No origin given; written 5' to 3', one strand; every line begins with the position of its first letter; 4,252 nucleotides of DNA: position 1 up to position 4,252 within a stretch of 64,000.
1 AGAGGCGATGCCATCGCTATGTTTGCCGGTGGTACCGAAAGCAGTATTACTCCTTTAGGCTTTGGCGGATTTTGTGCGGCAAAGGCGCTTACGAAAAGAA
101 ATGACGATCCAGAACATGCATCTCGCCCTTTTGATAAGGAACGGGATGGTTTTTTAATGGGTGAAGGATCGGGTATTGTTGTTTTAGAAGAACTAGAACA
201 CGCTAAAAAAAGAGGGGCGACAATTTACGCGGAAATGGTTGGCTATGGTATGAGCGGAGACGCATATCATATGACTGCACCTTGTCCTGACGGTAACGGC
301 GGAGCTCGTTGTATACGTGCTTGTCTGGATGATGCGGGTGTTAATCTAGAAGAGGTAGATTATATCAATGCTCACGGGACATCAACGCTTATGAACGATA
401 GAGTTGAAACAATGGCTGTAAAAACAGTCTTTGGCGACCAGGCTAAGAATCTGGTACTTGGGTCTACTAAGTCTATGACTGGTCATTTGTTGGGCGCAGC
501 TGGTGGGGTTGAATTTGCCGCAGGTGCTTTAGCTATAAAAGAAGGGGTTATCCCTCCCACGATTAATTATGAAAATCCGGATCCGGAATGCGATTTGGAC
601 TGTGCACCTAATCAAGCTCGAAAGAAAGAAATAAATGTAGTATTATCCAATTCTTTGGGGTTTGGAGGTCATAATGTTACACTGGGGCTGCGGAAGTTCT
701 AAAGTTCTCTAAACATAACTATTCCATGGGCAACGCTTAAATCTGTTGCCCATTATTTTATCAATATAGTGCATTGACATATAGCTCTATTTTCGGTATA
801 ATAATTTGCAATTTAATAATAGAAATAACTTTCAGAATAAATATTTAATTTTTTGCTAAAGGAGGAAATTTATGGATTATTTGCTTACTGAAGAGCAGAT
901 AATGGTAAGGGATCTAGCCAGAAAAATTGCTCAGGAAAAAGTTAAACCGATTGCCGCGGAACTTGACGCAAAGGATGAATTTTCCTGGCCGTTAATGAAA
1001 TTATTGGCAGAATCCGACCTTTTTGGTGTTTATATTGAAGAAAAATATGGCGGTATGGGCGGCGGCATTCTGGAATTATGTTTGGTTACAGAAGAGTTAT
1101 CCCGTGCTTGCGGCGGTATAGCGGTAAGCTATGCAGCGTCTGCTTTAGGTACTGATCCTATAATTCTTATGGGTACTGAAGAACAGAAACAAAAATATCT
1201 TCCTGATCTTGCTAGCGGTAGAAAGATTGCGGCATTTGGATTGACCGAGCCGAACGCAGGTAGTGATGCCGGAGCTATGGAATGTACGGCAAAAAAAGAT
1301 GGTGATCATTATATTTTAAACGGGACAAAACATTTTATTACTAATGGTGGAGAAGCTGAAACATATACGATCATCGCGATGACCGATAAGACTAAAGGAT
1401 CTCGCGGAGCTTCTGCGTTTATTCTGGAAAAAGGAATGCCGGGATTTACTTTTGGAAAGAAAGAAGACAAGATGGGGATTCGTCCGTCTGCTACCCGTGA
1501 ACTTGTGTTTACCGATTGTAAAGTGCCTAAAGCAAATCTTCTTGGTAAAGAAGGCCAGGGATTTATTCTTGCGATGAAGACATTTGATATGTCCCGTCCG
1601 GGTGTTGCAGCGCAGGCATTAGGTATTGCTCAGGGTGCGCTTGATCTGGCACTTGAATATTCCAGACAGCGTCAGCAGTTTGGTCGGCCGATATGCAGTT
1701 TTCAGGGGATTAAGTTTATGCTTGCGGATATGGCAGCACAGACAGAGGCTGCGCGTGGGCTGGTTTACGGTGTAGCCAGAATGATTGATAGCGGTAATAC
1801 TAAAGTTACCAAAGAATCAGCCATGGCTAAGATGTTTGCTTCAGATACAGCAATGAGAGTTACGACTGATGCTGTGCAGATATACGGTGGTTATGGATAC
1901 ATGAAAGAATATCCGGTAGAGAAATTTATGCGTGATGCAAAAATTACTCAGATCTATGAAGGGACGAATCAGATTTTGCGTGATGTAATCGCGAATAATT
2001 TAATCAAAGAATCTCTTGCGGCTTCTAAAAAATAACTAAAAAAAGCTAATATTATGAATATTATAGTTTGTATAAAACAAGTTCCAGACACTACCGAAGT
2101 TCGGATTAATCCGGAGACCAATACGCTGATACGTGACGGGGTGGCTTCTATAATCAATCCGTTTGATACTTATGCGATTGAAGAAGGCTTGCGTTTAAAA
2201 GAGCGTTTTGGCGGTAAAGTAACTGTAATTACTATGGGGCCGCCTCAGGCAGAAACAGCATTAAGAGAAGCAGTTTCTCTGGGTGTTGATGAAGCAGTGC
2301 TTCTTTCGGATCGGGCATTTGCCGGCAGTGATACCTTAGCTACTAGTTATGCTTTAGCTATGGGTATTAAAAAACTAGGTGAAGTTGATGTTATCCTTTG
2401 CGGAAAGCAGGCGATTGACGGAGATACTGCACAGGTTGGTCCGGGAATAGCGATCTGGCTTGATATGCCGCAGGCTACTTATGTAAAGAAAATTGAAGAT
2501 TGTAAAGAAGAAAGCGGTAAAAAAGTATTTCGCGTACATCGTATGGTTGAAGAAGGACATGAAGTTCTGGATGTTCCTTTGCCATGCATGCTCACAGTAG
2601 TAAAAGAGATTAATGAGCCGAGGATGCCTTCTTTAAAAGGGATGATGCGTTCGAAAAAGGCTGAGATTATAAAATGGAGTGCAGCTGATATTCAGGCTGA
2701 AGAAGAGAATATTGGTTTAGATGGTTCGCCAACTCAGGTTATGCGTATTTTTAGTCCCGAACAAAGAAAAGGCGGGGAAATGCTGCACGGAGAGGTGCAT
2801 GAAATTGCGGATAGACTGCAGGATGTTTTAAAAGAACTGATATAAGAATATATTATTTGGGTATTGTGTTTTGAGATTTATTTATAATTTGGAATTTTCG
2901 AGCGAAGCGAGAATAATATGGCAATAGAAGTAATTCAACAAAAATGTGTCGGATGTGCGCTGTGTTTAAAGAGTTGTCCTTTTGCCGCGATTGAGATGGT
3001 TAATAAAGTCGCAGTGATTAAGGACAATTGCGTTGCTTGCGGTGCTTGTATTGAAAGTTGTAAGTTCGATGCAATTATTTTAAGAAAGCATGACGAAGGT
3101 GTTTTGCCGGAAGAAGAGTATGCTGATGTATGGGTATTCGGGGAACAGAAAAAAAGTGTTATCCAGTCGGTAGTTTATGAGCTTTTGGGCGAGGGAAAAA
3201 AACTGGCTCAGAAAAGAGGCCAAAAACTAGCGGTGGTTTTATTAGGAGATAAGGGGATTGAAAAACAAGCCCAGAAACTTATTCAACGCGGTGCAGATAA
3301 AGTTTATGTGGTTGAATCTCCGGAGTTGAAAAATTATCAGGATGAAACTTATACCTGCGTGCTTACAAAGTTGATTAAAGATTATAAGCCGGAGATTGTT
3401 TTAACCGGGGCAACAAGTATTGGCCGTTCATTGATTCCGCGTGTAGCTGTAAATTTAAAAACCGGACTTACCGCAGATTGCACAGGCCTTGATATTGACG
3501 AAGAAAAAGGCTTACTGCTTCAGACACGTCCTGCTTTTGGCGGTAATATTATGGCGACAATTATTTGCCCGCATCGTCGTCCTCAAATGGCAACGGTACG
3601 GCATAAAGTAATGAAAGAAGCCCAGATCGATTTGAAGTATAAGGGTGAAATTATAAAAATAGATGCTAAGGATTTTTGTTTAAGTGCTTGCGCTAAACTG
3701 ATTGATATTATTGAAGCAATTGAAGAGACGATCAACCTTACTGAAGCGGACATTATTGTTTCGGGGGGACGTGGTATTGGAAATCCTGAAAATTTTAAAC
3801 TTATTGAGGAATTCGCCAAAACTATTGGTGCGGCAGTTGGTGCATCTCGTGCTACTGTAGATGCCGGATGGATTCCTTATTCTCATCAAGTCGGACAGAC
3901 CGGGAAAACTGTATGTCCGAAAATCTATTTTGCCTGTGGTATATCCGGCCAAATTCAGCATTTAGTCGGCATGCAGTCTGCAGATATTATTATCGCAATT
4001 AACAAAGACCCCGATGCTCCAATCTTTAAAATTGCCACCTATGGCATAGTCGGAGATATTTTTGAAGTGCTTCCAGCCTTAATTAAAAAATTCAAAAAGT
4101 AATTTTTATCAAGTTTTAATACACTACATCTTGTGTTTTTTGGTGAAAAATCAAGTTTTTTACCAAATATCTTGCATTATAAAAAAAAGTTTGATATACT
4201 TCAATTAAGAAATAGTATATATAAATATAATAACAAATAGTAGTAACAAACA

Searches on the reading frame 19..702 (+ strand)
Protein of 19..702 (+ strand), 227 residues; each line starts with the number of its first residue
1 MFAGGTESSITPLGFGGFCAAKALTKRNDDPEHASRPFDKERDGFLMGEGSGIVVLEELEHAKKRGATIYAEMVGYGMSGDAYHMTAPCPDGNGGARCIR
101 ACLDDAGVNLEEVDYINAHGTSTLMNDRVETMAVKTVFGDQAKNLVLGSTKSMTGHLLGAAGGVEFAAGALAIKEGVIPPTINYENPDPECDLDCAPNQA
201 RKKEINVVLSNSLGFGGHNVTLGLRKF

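Call 27: search_protein_families(library=pfam, proteins=[window:19-702:+], max_evalue=0.00001)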
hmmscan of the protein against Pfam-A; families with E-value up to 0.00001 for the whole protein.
window:19-702:+ (227 aa): 2 families
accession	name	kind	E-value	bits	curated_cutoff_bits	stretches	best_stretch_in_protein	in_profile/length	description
PF02801.28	Ketoacyl-synt_C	-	2.2e-40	137.8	20.8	1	70-185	1-119/119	Beta-ketoacyl synthase, C-terminal domain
PF00109.32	ketoacyl-synt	-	4.3e-14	53.2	20.8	1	1-62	196-252/252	Beta-ketoacyl synthase, N-terminal domain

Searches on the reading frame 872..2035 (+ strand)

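Call 27: search_protein_families(library=pfam, proteins=[window:872-2035:+], max_evalue=0.00001)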
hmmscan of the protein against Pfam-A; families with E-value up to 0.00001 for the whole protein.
window:872-2035:+ (387 aa): 5 families
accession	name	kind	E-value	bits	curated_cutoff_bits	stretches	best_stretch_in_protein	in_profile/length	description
PF00441.29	Acyl-CoA_dh_1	-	1.8e-54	184.4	22.4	1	228-377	1-149/150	Acyl-CoA dehydrogenase, C-terminal domain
PF02771.21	Acyl-CoA_dh_N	-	2.2e-36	125.1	22.9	1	6-116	1-112/113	Acyl-CoA dehydrogenase, N-terminal domain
PF02770.24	Acyl-CoA_dh_M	-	1e-27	96.6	33.3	1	121-216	1-97/97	Acyl-CoA dehydrogenase, middle domain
PF08028.16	Acyl-CoA_dh_2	-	1.6e-25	90.4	22.7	1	245-366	3-133/134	Acyl-CoA dehydrogenase, C-terminal domain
PF22924.1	ACOX_C_alpha1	-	7.8e-07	29.5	27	1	261-377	49-168/169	Acyl-CoA oxidase, C-alpha1 domain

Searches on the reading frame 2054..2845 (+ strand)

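Call 27: search_protein_families(library=pfam, proteins=[window:2054-2845:+], max_evalue=0.00001)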
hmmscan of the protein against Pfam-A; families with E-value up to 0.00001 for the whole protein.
window:2054-2845:+ (263 aa): 1 family
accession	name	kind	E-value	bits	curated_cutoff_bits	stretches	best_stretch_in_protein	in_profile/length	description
PF01012.27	ETF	-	1.8e-49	168.4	26.7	1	23-212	2-180/181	Electron transfer flavoprotein domain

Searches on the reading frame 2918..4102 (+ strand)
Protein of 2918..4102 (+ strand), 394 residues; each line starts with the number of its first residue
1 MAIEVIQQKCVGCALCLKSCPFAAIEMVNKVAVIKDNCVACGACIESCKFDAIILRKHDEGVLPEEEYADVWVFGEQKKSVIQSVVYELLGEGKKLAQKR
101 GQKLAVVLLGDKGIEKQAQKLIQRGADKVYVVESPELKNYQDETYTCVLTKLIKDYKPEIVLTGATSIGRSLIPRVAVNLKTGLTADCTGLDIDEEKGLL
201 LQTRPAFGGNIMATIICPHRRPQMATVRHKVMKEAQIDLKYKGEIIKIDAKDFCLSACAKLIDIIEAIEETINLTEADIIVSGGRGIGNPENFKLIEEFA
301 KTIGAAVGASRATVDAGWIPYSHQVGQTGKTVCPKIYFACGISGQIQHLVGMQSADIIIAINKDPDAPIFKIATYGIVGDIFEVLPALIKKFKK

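Call 27: search_protein_families(library=pfam, proteins=[window:2918-4102:+], max_evalue=0.00001)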
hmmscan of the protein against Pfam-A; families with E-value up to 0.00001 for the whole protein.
window:2918-4102:+ (394 aa): 10 families
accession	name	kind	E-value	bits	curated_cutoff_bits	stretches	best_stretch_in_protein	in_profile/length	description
PF01012.27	ETF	-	2.7e-51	174.4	26.7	1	71-252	1-180/181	Electron transfer flavoprotein domain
PF00766.25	ETF_alpha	-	2.2e-38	130.5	27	1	273-353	1-81/81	Electron transfer flavoprotein FAD-binding domain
PF00037.32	Fer4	-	2e-10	40.4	21.1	0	4-26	2-24/24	4Fe-4S binding domain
PF25160.1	LdpA_Fe-S-bd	-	1.6e-07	31.5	27.6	0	16-54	9-44/49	LdpA Fe-S cluster-binding domain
PF14697.11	Fer4_21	-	4.1e-07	30.5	35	0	3-27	34-59/59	4Fe-4S dicluster domain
PF13237.11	Fer4_10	-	9.1e-07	29.2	25.5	1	6-48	5-52/53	4Fe-4S dicluster domain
PF12797.12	Fer4_2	-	1.1e-06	28.7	24.5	0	3-22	3-22/22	4Fe-4S binding domain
PF12838.12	Fer4_7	-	1.2e-06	29.3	27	1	9-52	1-52/52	4Fe-4S dicluster domain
PF12837.12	Fer4_6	-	1.8e-06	28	25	0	3-25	2-24/24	4Fe-4S binding domain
PF13187.11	Fer4_9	-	3.1e-06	27.5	27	1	9-52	1-51/52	4Fe-4S dicluster domain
